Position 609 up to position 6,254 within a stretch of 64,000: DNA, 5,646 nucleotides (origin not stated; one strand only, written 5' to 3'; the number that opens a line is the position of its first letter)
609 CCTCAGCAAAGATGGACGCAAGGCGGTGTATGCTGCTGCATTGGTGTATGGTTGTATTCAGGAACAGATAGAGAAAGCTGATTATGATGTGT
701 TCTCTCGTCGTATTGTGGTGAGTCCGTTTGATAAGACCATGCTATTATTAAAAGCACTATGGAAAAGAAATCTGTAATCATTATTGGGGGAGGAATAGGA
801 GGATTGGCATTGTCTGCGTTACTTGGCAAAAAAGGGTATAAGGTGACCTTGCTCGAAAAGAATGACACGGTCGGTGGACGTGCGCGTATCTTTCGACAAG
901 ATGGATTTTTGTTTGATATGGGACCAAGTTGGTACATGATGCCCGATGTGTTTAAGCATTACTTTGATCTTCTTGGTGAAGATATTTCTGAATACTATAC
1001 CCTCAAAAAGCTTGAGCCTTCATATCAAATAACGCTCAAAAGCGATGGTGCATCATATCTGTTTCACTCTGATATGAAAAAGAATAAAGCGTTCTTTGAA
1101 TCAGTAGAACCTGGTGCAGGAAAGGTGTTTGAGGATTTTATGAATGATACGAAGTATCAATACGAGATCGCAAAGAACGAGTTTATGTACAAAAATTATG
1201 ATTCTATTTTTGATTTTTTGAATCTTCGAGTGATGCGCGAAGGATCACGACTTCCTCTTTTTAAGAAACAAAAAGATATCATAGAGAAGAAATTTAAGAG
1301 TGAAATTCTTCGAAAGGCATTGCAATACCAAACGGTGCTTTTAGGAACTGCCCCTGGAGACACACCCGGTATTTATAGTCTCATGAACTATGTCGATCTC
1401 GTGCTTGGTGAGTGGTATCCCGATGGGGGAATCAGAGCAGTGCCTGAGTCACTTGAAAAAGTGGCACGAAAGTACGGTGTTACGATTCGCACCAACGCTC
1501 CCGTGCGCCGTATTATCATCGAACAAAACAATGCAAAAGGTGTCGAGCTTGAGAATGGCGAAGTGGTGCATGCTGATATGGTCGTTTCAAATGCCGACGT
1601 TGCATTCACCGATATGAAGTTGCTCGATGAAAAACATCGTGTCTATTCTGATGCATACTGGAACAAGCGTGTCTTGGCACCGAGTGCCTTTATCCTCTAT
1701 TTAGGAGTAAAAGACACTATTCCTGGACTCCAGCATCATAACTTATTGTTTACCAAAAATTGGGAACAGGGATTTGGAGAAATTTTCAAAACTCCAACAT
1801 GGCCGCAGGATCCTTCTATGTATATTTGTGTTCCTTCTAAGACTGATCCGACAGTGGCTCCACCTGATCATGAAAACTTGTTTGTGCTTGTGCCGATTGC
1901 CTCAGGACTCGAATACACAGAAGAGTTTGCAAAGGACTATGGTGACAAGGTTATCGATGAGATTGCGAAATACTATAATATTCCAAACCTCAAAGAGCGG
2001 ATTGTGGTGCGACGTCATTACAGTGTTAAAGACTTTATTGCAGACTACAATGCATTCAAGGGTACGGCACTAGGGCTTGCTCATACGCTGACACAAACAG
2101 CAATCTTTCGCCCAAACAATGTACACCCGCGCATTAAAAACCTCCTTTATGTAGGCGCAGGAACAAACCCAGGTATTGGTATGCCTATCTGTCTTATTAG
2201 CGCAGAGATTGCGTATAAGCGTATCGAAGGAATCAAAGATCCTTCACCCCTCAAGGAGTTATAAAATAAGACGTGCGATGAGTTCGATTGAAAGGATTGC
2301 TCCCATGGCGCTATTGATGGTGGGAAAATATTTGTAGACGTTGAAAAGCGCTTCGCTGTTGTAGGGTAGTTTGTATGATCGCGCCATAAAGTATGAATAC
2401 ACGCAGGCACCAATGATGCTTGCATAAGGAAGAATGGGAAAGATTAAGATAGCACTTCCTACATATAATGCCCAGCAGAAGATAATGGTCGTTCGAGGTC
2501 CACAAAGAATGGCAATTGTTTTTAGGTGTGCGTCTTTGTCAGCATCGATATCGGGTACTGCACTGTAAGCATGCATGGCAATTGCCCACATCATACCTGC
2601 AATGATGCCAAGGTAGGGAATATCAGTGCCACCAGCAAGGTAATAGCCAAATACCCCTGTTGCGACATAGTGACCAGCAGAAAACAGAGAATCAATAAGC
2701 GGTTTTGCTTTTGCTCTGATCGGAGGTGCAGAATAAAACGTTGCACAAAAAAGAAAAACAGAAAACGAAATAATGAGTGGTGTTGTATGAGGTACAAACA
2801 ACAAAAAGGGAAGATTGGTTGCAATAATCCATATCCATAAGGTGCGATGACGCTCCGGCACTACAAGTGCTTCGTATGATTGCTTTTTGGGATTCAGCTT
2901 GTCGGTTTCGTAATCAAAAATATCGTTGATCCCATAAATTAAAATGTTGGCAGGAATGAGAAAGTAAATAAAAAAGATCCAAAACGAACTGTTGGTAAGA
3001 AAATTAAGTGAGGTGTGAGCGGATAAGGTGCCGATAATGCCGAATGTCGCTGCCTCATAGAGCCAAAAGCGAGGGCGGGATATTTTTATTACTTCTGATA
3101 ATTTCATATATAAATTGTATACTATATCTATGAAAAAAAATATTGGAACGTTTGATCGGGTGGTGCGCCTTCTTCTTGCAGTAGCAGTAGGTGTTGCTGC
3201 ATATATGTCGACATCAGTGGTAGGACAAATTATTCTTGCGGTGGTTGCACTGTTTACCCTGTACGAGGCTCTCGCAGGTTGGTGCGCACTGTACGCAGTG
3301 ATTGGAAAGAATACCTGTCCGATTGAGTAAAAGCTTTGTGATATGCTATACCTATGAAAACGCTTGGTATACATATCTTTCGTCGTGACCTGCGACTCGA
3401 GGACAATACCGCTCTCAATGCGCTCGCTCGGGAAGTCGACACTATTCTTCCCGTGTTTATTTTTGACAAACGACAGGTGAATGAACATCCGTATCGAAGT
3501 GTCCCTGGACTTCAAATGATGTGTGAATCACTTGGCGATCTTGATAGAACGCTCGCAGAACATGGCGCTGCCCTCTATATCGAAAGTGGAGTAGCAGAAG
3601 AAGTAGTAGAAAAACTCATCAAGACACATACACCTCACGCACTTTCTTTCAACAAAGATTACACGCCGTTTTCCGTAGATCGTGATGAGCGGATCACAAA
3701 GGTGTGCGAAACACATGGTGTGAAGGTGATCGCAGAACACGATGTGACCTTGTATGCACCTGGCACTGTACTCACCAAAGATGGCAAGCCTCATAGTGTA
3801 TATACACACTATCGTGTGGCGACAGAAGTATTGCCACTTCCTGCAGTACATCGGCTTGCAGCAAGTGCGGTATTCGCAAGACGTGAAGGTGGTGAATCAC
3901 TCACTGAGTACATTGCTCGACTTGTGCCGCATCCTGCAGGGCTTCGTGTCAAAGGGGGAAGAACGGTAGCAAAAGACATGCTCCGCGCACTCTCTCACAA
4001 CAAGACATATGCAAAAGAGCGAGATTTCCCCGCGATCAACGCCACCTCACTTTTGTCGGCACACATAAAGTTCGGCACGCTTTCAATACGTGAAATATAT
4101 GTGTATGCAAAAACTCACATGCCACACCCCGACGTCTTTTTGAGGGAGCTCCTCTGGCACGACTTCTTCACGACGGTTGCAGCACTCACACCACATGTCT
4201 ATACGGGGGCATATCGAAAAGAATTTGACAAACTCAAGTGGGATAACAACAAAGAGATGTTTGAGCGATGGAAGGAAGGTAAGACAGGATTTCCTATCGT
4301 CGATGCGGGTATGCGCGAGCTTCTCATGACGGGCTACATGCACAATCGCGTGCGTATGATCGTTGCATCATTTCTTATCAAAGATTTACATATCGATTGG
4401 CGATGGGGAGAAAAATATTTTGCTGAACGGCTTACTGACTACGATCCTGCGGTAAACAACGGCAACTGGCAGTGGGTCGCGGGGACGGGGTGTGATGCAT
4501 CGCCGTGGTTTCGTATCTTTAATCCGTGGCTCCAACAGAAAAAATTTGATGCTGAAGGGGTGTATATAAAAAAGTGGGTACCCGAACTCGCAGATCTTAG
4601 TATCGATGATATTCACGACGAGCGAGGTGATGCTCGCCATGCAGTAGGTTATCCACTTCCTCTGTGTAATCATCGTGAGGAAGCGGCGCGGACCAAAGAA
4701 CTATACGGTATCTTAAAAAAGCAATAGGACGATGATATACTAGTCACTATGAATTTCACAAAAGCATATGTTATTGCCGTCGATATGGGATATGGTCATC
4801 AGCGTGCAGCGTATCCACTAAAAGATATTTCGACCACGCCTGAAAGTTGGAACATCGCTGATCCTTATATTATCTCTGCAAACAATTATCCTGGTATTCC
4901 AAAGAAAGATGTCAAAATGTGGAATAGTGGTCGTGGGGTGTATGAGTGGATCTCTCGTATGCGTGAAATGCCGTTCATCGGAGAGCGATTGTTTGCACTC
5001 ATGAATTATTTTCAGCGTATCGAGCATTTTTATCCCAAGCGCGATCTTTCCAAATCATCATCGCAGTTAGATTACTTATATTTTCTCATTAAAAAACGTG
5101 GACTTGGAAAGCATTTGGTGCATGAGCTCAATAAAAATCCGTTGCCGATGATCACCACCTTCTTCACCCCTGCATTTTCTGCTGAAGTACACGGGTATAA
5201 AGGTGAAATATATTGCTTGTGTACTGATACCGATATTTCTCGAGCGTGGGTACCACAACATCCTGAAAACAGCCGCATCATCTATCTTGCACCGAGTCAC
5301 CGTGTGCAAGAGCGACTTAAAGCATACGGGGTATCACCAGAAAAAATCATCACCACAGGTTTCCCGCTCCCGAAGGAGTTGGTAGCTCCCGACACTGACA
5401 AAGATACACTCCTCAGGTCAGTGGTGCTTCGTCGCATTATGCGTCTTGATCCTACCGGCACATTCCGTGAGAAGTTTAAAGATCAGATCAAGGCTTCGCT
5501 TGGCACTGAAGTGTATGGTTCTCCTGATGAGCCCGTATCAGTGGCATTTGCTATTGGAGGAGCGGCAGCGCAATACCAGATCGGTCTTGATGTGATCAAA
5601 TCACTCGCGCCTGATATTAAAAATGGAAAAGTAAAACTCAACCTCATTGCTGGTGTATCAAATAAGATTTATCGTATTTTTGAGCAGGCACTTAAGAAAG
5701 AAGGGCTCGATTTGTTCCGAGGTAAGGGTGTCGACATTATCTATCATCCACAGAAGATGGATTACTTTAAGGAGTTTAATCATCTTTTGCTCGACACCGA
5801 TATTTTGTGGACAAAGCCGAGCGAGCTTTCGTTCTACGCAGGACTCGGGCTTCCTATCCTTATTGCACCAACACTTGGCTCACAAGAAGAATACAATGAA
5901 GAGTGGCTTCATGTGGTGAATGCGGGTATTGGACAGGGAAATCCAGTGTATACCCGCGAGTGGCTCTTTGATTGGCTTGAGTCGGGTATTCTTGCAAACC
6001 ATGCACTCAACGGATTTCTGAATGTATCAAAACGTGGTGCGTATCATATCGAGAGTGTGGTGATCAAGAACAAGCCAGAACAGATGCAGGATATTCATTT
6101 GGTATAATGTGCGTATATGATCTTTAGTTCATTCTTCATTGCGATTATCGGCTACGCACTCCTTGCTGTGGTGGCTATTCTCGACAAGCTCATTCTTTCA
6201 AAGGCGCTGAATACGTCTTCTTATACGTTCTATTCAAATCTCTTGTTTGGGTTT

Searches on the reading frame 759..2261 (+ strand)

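Call 84: search_protein_families(library=pfam, proteins=[window:759-2261:+], max_evalue=0.00001)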
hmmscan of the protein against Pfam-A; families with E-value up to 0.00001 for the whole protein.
window:759-2261:+ (501 aa): 7 families
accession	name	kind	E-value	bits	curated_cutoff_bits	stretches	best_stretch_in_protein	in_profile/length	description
PF01593.30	Amino_oxidase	-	6.7e-30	105.2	19.8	1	13-485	1-438/443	Flavin containing amine oxidoreductase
PF13450.12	NAD_binding_8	-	2.5e-16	60.2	21.9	1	8-72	1-65/68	NAD(P)-binding Rossmann-like domain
PF01266.30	DAO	-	2.1e-11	44.4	27.9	0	6-40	2-36/353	FAD dependent oxidoreductase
PF07992.20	Pyr_redox_2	-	4.6e-09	36.5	26.1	0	5-37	2-34/291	Pyridine nucleotide-disulphide oxidoreductase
PF00890.30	FAD_binding_2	-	1.1e-06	28.6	20.4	0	6-41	2-37/414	FAD binding domain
PF03486.20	HI0933_like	-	2.3e-06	27.7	50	0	5-41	2-38/244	HI0933-like protein Rossmann domain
PF00996.24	GDI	-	9.9e-06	24.8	23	0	220-279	225-284/436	GDP dissociation inhibitor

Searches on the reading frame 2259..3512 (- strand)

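Call 84: search_protein_families(library=pfam, proteins=[window:2259-3512:-], max_evalue=0.00001)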
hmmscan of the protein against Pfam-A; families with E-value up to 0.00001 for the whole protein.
window:2259-3512:- (417 aa): 1 family
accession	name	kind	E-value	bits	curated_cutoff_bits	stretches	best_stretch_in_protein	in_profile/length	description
PF01040.23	UbiA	-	5.1e-19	69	34.2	1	172-381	19-230/250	UbiA prenyltransferase family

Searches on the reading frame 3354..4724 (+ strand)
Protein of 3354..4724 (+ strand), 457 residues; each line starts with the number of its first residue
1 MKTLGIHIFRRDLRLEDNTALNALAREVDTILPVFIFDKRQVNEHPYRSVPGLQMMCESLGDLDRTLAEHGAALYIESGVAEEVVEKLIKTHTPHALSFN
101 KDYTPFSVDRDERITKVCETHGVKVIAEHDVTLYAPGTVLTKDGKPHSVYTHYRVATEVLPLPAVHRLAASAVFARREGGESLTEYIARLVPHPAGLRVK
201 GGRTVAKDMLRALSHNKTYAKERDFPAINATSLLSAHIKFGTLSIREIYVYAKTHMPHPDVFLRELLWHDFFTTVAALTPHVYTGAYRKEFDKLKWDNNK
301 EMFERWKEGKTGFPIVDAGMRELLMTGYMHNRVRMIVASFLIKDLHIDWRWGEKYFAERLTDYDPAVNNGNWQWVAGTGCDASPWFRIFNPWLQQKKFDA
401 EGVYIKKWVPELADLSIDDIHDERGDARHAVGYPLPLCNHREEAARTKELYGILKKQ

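Call 84: search_protein_families(library=pfam, proteins=[window:3354-4724:+], max_evalue=0.00001)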
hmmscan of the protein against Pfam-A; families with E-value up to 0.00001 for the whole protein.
window:3354-4724:+ (457 aa): 2 families
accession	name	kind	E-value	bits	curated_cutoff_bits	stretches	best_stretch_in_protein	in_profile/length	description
PF03441.19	FAD_binding_7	-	3.4e-76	255.6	27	1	262-451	1-201/203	FAD binding domain of DNA photolyase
PF00875.24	DNA_photolyase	-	1.2e-34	120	26.6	1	6-157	2-152/164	DNA photolyase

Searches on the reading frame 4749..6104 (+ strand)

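Call 84: search_protein_families(library=pfam, proteins=[window:4749-6104:+], max_evalue=0.00001)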
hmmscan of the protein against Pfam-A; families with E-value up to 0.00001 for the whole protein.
window:4749-6104:+ (452 aa): 1 family
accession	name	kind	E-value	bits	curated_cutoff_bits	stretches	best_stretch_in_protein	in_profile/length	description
PF22053.2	DUF6938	-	4e-11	43.4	27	1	261-380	36-172/236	Domain of unknown function (DUF6938)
